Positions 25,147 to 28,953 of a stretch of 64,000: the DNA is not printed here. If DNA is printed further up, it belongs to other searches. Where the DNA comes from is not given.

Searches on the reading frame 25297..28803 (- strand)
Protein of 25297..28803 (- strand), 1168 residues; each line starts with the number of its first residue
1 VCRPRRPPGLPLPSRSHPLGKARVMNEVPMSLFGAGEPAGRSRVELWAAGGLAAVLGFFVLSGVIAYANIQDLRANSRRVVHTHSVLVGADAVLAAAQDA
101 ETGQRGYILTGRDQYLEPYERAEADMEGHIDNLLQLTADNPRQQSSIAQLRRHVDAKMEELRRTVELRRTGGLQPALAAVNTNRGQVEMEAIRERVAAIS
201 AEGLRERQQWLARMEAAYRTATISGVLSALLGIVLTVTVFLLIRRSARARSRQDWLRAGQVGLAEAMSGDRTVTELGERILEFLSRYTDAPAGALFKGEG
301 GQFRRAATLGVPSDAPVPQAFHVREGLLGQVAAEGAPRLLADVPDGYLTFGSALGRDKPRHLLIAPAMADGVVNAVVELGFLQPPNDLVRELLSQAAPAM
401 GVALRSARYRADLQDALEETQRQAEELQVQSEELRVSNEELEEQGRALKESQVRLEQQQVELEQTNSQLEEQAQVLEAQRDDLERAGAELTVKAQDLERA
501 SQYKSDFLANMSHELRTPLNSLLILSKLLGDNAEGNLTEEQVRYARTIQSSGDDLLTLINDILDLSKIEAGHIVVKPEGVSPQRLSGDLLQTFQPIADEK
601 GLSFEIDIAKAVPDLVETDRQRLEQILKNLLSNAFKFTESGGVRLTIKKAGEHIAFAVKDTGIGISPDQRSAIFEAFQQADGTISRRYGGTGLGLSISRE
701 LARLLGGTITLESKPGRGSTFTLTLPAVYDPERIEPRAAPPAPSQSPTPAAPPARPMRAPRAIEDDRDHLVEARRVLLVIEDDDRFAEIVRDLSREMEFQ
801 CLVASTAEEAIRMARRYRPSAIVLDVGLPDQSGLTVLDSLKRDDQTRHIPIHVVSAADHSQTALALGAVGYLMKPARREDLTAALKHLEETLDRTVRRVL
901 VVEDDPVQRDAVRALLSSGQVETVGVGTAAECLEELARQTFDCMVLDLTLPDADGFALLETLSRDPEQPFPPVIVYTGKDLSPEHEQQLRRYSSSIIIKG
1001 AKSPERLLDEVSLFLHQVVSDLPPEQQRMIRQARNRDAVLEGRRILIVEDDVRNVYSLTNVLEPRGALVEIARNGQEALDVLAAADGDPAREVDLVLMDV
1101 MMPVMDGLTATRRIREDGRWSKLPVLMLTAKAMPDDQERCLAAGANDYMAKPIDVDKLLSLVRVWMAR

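Call 45: search_protein_families(library=pfam, proteins=[window:25297-28803:-], max_evalue=0.00001)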
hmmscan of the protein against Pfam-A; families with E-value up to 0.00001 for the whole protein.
window:25297-28803:- (1168 aa): 6 families
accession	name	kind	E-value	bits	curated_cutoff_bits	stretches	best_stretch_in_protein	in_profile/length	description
PF00072.30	Response_reg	-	9.5e-65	216.2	30.2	3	1045-1162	1-110/111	Response regulator receiver domain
PF05227.19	CHASE3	-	5.4e-39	133.7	28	1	77-209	2-134/138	CHASE3 domain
PF02518.31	HATPase_c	-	1.1e-31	109.9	26.4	1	619-727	2-109/111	Histidine kinase-, DNA gyrase B-, and HSP90-like ATPase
PF00512.31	HisKA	-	8.1e-21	74.3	26.9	1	504-571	2-66/66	His Kinase A (phospho-acceptor) domain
PF13185.12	GAF_2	-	5.3e-12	46.5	28.6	1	271-404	2-135/136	GAF domain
PF01590.32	GAF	-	4.1e-06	27.8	22.4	0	275-404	4-133/133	GAF domain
